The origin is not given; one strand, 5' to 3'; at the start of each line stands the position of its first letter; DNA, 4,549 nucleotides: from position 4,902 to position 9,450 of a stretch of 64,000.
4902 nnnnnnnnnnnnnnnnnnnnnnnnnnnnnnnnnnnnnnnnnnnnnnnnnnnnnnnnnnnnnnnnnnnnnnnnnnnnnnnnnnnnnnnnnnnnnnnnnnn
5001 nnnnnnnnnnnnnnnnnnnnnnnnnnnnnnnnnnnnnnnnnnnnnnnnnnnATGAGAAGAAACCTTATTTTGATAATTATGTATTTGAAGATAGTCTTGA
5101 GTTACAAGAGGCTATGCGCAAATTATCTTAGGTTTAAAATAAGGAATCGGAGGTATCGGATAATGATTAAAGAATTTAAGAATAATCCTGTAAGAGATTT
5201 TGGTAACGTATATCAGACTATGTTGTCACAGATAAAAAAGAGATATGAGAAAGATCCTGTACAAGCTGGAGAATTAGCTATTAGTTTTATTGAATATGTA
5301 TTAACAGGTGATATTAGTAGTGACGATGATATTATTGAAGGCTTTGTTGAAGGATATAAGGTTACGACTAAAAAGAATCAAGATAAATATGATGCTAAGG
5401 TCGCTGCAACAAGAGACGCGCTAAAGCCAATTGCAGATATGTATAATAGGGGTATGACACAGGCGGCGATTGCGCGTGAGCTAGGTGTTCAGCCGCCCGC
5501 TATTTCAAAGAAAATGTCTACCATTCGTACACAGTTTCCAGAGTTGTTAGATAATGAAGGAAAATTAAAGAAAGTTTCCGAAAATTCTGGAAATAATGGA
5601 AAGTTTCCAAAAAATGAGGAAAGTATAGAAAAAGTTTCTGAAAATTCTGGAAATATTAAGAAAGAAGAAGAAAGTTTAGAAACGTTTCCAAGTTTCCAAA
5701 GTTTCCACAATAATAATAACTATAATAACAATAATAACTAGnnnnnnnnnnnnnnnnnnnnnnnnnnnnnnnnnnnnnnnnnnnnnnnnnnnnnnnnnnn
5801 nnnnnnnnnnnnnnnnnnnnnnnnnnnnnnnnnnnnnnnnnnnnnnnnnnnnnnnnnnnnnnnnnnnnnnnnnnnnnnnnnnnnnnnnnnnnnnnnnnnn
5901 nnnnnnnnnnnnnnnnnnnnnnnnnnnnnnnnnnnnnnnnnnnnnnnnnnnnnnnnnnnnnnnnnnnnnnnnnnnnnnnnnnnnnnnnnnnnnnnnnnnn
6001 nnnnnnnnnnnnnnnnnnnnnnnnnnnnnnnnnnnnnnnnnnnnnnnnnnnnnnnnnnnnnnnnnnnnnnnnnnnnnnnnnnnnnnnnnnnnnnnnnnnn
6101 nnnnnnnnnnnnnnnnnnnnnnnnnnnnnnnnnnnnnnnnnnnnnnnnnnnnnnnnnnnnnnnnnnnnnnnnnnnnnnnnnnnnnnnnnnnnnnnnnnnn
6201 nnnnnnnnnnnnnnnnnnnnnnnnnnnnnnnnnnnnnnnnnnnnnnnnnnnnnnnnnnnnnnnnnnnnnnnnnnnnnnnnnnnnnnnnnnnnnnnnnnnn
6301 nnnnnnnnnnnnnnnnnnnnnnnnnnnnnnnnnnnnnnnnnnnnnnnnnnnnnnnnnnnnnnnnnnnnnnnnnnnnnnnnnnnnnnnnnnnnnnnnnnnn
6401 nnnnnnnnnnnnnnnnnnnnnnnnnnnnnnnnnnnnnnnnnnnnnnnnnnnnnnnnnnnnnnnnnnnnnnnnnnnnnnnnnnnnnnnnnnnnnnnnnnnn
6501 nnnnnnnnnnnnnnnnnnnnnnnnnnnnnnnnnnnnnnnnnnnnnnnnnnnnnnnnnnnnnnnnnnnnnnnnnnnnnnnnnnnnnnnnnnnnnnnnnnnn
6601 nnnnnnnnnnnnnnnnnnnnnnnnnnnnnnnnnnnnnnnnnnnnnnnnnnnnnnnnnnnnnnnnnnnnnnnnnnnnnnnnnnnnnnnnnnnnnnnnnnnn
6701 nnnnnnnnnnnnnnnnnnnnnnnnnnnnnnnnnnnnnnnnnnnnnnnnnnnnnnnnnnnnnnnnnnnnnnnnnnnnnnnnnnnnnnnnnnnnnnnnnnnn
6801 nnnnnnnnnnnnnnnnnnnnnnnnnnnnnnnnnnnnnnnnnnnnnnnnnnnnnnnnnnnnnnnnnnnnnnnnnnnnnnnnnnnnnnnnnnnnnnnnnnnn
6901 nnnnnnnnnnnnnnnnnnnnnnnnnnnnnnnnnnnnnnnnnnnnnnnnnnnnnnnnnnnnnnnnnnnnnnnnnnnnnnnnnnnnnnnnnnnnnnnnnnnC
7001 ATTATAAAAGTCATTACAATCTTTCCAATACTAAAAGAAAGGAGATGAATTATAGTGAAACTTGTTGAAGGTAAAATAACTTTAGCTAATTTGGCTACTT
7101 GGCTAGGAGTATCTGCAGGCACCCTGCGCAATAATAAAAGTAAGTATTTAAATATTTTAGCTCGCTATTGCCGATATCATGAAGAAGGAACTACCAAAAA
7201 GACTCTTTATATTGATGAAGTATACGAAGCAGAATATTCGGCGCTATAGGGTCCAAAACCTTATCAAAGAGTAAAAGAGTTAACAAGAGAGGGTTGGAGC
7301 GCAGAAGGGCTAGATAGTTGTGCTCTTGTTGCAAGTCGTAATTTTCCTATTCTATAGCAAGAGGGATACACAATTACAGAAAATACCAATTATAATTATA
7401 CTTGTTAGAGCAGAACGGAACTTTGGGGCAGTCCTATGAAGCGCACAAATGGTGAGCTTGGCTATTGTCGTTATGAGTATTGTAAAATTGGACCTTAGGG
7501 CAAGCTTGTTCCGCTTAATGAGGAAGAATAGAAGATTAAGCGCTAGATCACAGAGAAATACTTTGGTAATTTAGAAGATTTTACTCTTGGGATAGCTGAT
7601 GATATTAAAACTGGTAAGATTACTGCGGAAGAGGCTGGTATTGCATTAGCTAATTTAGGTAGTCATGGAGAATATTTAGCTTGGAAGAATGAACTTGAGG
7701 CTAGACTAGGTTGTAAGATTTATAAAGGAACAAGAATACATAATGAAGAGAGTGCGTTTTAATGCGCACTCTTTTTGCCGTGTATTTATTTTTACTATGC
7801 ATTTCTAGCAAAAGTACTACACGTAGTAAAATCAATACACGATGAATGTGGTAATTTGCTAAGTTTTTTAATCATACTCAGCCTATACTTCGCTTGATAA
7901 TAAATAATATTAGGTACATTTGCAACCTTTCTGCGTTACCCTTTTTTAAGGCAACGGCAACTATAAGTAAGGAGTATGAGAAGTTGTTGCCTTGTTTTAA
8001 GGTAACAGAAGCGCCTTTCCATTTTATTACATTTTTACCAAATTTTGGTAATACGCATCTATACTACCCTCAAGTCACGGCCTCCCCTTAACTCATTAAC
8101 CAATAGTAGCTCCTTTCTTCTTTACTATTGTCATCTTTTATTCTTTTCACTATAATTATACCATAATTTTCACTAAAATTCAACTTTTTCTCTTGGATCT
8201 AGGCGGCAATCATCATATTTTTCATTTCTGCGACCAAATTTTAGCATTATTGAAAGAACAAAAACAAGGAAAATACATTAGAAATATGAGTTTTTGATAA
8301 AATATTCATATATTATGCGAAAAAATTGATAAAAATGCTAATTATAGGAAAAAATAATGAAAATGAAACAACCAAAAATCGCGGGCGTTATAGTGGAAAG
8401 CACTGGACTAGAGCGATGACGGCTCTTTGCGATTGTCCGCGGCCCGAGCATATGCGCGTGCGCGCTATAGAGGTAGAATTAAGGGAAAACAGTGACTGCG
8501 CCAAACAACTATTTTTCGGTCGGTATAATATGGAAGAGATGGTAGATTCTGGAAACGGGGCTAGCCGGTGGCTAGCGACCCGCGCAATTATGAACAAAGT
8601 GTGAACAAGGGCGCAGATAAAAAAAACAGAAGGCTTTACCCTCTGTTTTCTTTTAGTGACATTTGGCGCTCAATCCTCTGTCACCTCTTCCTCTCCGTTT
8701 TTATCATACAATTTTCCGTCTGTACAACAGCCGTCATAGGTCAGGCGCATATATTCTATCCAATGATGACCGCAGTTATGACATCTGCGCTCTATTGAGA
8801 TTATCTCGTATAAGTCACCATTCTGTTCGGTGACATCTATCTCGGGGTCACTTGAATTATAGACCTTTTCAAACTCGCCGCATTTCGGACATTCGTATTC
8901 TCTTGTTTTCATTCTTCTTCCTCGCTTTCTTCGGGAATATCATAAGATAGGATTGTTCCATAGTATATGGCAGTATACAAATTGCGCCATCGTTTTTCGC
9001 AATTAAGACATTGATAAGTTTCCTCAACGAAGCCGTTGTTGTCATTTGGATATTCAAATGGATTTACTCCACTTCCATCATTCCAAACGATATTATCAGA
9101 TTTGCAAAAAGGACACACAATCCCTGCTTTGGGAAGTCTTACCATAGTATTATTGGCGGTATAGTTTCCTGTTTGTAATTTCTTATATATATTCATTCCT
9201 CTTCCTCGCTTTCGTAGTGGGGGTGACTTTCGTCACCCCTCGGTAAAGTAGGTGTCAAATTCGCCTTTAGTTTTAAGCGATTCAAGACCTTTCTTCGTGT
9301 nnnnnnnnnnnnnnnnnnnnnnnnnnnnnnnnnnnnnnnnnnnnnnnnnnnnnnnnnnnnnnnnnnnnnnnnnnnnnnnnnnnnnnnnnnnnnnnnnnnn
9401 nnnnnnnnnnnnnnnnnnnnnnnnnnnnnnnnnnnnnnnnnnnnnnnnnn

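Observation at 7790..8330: About 500-bp AT-rich non-coding gap with a long imperfect hairpin and an orphan consensus promoter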

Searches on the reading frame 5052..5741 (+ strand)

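Call 14: search_protein_families(library=phrogs, proteins=[window:5052-5741:+], max_evalue=0.01)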
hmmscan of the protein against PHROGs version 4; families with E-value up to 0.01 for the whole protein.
window:5052-5741:+ (229 aa): 11 families
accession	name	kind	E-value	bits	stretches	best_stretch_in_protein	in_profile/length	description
phrog_517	-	DNA, RNA and nucleotide metabolism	0.00012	24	1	88-153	57-120/128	HTH DNA binding protein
phrog_3855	-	DNA, RNA and nucleotide metabolism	0.00019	22.8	1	114-159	61-104/115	HTH DNA binding protein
phrog_3910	-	transcription regulation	0.00019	21.6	1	105-173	55-124/356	transcriptional regulator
phrog_645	-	DNA, RNA and nucleotide metabolism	0.00031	21.9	1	105-161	8-65/196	Rnase E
phrog_1373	-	transcription regulation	0.00039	21.4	1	109-156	50-98/166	transcriptional regulator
phrog_20467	-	DNA, RNA and nucleotide metabolism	0.001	19.9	1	103-155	46-99/112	HNH endonuclease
phrog_323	-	transcription regulation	0.0022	18.6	1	120-160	150-190/319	transcriptional regulator, D5-like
phrog_296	-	integration and excision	0.0022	17.7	1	104-154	212-260/626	DNA transposition protein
phrog_351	-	transcription regulation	0.0026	17.4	1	128-209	684-773/928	RNA polymerase sigma factor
phrog_19415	-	unknown function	0.0028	18.7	1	54-120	11-74/224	-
phrog_6831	-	transcription regulation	0.0051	17.8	0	127-153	11-37/68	transcriptional regulator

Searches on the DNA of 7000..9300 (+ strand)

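Call 10: search_dna_similar(query=window:7000-9300:+, collection=phages, mode=distant, max_rows=20)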
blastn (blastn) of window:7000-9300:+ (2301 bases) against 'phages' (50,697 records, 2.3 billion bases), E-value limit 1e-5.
No match.

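Call 20: search_rna_families(source=window, start=7700, end=8720, threshold=evalue, max_evalue=10, show_alignments=3)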
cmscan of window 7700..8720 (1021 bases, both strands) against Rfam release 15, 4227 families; matches with E-value up to 10: 13.
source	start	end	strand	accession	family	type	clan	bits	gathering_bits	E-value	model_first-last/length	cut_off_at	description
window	8615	8713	-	RF02029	sraA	Gene; sRNA;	-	26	56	0.15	1-95/95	no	sraA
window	7731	7792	+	RF03523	mir-4703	Gene; miRNA;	-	22.2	88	0.094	1-61/61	no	mir-4703 microRNA precursor family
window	8203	8302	+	RF01507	Afu_298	Gene; snRNA; snoRNA; CD-box;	-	21.1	40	2.9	1-93/93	no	A. fimigatus snoRNA Afu_298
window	7936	7988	-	RF02929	algC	Cis-reg;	-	19.9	33.8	0.37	1-52/52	no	algC RNA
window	8187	8255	-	RF00069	SNORD24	Gene; snRNA; snoRNA; CD-box;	-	18.3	41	5.6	1-76/76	no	Small nucleolar RNA SNORD24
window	8574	8657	+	RF02029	sraA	Gene; sRNA;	-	17.9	56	8.1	1-95/95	no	sraA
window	7735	7786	+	RF04197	mir-9457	Gene; miRNA;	-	17.3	90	2.9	10-60/68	no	mir-9457 microRNA precursor family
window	7773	7848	+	RF04066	mir-1256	Gene; miRNA;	-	16.6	70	3.3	1-70/70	no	mir-1256 microRNA precursor family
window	7724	7784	+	RF02419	Spd-sr37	Gene; sRNA;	-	16.3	45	7.3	1-67/67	no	Streptococcus sRNA Spd-sr37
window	7854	7886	-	RF00522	PreQ1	Cis-reg; riboswitch;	-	14.6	39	5.5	1-45/45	no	PreQ1 (pre queuosine) riboswitch aptamer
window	8651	8686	+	RF00039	DicF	Gene; antisense;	-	14.1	48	5.1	1-52/52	no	DicF RNA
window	8633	8659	-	RF02158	NPPA-AS1_3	Gene; lncRNA;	-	14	55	2.2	1-108/108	no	NPPA antisense RNA 1 conserved region 3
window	8237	8285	-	RF02060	STnc410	Gene; sRNA;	-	12.6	50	7.2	1-158/158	no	Enterobacterial sRNA STnc410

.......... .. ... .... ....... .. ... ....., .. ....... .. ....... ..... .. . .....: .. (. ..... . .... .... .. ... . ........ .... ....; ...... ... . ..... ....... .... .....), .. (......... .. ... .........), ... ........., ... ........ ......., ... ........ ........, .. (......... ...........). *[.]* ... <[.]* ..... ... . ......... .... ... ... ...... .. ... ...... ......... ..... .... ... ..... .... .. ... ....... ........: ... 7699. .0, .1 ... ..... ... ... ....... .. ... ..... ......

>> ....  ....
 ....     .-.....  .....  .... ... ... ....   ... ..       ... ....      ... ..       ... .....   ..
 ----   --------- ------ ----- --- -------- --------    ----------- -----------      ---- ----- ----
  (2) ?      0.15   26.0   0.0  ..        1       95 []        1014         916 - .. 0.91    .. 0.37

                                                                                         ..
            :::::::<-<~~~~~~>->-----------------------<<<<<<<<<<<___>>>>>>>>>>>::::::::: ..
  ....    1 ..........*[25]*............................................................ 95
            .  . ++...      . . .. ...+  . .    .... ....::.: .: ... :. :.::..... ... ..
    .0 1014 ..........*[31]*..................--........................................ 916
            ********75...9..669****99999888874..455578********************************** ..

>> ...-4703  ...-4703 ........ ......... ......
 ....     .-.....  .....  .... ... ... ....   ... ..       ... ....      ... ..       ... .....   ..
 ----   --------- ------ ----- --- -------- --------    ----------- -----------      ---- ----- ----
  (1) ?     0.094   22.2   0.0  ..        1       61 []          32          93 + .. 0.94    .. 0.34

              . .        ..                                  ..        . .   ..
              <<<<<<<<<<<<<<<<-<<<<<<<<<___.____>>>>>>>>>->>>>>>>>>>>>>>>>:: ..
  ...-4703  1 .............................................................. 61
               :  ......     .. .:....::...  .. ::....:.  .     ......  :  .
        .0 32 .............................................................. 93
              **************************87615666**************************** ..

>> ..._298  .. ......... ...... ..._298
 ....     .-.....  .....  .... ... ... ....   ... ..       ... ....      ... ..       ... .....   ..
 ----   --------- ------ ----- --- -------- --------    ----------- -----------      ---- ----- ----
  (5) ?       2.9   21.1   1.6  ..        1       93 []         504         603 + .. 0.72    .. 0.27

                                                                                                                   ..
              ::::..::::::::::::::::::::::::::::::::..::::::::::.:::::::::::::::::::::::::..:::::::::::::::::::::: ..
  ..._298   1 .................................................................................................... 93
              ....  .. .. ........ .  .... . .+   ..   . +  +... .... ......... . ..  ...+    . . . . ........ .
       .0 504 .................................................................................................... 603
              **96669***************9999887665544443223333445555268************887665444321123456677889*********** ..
